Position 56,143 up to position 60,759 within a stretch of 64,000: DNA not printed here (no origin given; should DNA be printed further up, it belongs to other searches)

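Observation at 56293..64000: Cys-rich surface locus: giant beta-helix-like protein, beta-barrel candidate and CC-pair repeat protein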

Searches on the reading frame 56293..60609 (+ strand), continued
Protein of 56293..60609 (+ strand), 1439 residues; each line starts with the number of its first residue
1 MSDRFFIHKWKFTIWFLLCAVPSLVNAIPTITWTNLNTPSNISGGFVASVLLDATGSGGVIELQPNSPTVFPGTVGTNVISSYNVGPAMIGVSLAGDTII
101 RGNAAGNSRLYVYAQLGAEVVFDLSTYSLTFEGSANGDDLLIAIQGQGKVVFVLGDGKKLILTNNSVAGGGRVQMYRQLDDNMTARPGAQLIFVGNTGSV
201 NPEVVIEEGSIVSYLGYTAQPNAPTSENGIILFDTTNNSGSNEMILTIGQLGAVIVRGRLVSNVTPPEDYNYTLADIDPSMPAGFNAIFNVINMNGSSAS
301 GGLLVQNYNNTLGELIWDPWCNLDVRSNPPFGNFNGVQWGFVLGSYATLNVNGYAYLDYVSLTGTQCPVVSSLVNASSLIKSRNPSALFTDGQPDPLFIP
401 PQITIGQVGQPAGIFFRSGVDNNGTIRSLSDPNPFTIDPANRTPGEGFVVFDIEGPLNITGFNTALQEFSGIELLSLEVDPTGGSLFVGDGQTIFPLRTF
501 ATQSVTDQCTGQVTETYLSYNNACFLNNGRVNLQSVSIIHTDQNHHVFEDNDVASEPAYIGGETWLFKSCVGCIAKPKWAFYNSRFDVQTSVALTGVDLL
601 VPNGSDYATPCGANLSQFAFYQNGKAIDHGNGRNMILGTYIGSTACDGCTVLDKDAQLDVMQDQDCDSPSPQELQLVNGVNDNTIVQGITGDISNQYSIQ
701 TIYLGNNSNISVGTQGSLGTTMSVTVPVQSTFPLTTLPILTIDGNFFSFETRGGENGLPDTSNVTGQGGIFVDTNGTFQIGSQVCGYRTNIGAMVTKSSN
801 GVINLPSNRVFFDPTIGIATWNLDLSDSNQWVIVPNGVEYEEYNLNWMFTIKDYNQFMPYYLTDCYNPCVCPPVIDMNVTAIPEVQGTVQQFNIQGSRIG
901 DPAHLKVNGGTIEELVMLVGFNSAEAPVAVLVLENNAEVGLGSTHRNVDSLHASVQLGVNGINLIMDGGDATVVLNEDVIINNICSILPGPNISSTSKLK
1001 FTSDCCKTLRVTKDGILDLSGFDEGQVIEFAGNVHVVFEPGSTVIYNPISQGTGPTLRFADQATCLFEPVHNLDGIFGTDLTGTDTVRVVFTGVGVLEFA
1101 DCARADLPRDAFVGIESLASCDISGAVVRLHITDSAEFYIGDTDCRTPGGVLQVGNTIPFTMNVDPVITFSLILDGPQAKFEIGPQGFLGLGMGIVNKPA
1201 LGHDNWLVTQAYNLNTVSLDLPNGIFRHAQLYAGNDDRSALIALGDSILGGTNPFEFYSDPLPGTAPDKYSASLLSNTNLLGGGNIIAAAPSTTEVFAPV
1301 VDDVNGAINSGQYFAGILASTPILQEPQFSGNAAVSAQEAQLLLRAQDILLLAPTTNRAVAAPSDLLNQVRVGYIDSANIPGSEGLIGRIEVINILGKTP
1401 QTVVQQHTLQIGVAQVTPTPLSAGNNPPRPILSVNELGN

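Call 65: find_homologous_proteins(query=L023:16370-19447:+, max_evalue=0.001)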
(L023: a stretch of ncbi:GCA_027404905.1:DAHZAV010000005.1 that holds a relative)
Query L023:16370-19447:+ (1026 aa): 18 proteins with E <= 0.001 among 8000 candidates.
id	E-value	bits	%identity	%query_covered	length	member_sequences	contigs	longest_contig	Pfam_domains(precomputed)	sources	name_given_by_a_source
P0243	2.1e-119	418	53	51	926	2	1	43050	-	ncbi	-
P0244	1.7e-92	329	55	38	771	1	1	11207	-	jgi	jgi:hypothetical protein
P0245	1.2e-59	221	45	42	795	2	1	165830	-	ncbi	-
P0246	8.1e-26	109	29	37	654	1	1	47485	-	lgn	-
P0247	7.2e-19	86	33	40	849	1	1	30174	-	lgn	-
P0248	1.3e-18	85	33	46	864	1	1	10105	-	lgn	-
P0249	3.1e-17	80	29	57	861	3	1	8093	-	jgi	jgi:hypothetical protein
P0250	5.0e-17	79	33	32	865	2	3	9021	-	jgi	jgi:predicted transcriptional regulator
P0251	6.1e-17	79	33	36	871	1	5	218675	-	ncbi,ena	-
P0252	6.5e-17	79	32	43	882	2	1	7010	-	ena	-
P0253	1.3e-16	78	32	43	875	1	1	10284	-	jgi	-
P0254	3.0e-16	77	35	30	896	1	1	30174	-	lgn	-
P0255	3.2e-16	77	34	41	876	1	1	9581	-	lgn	-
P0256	3.3e-16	77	33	39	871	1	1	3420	-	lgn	-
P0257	3.4e-16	77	32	40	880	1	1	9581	-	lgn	-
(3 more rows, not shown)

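Call 67: search_protein_families(library=pfam, proteins=[P0243, P0245, P0246, P0251, P0247, P0250], max_evalue=0.001)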
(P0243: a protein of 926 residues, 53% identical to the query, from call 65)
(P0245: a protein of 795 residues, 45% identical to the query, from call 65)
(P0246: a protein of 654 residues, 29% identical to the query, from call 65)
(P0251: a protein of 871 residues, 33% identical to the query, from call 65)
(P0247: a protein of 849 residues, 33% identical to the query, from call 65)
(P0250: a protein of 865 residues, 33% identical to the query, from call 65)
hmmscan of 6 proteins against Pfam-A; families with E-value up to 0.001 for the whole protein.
P0243 (926 aa): 0 families

P0245 (795 aa): 0 families

P0246 (654 aa): 0 families

P0251 (871 aa): 0 families

P0247 (849 aa): 0 families

P0250 (865 aa): 0 families

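Call 69: find_encoding_contigs(protein=P0246, flank=9000, max_places=2)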
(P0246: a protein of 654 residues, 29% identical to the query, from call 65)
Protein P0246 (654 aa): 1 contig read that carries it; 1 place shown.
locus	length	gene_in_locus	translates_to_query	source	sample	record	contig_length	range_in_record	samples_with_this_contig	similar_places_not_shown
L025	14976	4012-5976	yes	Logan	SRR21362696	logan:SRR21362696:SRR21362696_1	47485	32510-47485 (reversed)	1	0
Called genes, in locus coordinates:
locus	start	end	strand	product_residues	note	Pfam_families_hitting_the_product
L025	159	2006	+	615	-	-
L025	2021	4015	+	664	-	-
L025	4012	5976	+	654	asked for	-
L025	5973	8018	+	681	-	-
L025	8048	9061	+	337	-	PF13229:Beta_helix, PF05048:NosD (weak), PF13229:Beta_helix (weak)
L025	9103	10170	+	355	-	-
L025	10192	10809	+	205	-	PF02545:Maf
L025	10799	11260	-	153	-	-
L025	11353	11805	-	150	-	PF13411:MerR_1, PF13591:MerR_2, PF00376:MerR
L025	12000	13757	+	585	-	-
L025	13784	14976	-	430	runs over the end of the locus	-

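Call 70: find_encoding_contigs(protein=P0243, flank=9000, max_places=2)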
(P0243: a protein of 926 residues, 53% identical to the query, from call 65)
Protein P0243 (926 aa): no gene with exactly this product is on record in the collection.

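Call 79: fold_search(model_id=the predicted structure, library=viral)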
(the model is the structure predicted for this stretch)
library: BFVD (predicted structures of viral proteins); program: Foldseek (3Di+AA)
matches with E <= 10: 150; with E <= 0.001: 0
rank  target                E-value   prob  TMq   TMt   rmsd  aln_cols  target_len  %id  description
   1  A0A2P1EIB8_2          2.4e-02  0.12  0.12  0.12  24.2      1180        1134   10  (no name in the UniProt tables at hand)
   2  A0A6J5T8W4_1          3.2e-02  0.10  0.11  0.15  24.7      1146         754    9  Parallel beta-helix repeat [uncultured Caudovirales phage]
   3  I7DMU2                6.8e-02  0.06  0.10  0.10  33.5      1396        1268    8  Right handed beta helix domain-containing protein [Staphylococcus phage SA11]
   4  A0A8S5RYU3            1.2e-01  0.09  0.09  0.10  20.4       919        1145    9  Neck appendage protein [Myoviridae sp. ctNQV2]
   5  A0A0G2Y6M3            1.4e-01  0.10  0.11  0.11  19.1      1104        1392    6  Collagen-like protein 6 [Acanthamoeba polyphaga mimivirus]
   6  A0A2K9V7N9            2.5e-01  0.03  0.09  0.09  25.0      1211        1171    9  Collagen 7 (Fragment) [Bandra megavirus]
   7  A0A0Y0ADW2            2.7e-01  0.13  0.11  0.20  15.7       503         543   10  Rhamnogalacturonase A/B/Epimerase-like pectate lyase domain-containing protein [Bacillus phage Eldridge]
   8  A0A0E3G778            3.1e-01  0.01  0.07  0.07  36.0      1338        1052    9  Baseplate wedge initiator [Synechococcus phage ACG-2014f]
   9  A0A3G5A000            3.6e-01  0.09  0.19  0.22  17.6      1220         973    9  Collagen triple helix repeat containing protein [Harvfovirus sp.]
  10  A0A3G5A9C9            3.7e-01  0.05  0.14  0.17  20.0      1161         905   10  Uncharacterized protein [Hyperionvirus sp.]
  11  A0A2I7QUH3            5.4e-01  0.07  0.14  0.17  26.1       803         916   10  (no name in the UniProt tables at hand)
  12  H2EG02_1              6.2e-01  0.03  0.11  0.12  26.2      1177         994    8  Collagen-like protein 7 [Moumouvirus sp. 'Monve']
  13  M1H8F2                7.4e-01  0.21  0.05  0.09  17.0       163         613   10  (no name in the UniProt tables at hand)
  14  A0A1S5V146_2          8.2e-01  0.01  0.09  0.08  33.0      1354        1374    9  (no name in the UniProt tables at hand)
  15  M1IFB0                8.5e-01  0.13  0.05  0.15  19.5       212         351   15  (no name in the UniProt tables at hand)
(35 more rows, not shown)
